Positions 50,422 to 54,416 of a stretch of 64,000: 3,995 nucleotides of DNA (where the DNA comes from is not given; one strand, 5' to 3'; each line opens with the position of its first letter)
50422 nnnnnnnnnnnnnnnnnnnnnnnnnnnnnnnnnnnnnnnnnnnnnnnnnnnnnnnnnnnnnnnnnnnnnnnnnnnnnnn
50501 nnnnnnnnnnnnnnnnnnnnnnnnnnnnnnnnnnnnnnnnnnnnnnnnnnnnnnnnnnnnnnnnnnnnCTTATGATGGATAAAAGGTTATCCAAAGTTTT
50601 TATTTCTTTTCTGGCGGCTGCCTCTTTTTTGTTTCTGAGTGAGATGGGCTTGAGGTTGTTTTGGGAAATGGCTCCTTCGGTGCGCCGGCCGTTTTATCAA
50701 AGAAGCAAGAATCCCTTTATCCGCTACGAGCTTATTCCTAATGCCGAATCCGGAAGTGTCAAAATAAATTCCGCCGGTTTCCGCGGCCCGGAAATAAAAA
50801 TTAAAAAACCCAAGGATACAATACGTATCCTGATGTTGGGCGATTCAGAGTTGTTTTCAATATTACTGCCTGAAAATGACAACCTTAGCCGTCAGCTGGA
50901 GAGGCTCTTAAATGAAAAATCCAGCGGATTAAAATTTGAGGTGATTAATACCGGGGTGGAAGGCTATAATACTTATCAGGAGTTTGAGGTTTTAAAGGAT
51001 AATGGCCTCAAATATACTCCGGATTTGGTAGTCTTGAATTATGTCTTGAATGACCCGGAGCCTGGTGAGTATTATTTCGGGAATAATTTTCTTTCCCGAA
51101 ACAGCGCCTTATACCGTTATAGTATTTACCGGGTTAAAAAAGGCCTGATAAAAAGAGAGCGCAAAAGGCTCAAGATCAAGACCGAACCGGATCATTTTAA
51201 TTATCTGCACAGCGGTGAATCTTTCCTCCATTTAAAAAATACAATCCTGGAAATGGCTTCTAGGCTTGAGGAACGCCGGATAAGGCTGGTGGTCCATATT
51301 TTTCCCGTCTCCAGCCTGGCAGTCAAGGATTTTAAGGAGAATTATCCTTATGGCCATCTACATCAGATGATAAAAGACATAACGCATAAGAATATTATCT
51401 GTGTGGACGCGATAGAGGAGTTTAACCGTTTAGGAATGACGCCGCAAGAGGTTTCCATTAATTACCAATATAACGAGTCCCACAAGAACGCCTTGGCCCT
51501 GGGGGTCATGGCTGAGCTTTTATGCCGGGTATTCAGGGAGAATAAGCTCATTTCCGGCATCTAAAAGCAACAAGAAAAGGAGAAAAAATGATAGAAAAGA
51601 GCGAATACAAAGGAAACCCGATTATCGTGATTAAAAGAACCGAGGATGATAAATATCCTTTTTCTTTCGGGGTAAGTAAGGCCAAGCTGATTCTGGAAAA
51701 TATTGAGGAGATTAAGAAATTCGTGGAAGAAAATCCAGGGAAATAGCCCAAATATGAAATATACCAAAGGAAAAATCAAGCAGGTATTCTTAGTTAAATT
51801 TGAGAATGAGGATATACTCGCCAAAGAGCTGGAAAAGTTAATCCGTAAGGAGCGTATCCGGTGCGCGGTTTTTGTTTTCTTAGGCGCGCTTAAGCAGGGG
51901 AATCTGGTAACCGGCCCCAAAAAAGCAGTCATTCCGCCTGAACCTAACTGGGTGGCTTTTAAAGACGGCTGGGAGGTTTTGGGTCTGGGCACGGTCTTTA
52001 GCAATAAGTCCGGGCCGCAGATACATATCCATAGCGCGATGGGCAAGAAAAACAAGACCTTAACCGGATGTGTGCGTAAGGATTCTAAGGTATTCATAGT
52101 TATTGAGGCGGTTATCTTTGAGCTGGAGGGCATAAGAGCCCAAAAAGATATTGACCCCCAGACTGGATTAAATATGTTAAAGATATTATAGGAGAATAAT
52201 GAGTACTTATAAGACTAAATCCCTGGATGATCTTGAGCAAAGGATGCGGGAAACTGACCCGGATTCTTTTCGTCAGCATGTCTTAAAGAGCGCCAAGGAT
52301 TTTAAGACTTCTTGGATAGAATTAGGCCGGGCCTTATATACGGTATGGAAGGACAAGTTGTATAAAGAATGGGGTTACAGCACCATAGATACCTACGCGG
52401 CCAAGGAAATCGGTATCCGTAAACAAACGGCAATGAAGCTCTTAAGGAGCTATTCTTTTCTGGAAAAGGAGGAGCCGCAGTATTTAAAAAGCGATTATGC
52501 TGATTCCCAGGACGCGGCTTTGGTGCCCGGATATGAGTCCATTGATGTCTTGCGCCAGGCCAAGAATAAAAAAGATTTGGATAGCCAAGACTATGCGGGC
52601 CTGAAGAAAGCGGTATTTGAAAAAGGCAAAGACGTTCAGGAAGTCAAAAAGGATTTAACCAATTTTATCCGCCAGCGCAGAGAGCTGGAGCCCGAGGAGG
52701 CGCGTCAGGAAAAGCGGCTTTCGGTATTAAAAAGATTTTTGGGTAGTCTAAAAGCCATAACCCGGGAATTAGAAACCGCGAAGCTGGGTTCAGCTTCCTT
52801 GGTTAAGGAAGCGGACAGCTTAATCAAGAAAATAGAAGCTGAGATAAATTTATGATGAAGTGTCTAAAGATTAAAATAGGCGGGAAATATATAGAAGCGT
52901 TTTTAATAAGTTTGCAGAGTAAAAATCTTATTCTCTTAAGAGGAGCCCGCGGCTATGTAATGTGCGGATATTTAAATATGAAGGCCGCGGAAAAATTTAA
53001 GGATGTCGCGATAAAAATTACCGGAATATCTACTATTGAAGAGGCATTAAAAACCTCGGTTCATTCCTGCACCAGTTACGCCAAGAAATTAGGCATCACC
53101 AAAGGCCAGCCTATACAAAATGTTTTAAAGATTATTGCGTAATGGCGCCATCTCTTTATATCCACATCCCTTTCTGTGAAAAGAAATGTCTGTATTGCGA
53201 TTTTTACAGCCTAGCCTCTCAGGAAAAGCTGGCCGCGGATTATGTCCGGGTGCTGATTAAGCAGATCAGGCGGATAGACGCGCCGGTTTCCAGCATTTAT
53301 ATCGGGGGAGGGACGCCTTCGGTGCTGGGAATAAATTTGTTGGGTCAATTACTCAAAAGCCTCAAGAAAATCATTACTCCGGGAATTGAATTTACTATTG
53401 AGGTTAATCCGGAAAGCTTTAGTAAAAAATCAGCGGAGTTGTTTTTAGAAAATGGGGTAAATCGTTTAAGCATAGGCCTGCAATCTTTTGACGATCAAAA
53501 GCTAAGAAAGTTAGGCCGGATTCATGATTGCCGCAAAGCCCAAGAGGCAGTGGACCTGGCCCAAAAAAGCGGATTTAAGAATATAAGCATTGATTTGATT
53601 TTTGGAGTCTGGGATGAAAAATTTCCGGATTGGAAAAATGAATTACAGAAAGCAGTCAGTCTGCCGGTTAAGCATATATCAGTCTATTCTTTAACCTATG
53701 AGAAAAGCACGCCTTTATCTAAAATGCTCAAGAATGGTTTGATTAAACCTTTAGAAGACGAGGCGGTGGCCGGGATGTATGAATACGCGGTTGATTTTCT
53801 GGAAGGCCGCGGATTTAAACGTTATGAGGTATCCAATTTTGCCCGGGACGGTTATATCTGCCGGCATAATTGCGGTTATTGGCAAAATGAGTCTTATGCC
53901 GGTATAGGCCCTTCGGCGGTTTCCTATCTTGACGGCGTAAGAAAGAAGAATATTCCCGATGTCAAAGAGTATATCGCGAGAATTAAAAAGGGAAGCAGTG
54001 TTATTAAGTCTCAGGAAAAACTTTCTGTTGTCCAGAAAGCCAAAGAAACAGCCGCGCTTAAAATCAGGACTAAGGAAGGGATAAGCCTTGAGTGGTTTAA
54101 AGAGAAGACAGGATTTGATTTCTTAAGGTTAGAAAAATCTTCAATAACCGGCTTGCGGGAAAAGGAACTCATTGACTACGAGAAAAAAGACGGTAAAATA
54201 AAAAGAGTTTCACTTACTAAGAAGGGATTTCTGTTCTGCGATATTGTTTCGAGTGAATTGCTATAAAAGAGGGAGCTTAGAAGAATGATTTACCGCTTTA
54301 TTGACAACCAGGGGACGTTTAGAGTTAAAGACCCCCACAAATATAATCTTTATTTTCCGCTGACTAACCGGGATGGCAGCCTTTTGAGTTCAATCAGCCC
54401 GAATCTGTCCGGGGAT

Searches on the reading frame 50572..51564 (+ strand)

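Call 9: search_protein_families(library=pfam, proteins=[window:50572-51564:+], max_evalue=0.01)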
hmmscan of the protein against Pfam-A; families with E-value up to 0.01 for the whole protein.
window:50572-51564:+ (330 aa): 1 family
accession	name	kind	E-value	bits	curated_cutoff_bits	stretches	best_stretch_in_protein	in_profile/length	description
PF13472.12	Lipase_GDSL_2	-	0.0018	19.2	32.9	1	102-280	16-149/178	GDSL-like Lipase/Acylhydrolase family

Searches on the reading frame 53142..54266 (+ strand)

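Call 38: search_protein_families(library=pfam, proteins=[window:53142-54266:+], max_evalue=0.0001)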
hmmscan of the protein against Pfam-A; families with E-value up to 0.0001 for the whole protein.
window:53142-54266:+ (374 aa): 1 family
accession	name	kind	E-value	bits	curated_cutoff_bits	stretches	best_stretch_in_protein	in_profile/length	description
PF04055.27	Radical_SAM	-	5.1e-25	89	29.5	1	6-159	1-157/166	Radical SAM superfamily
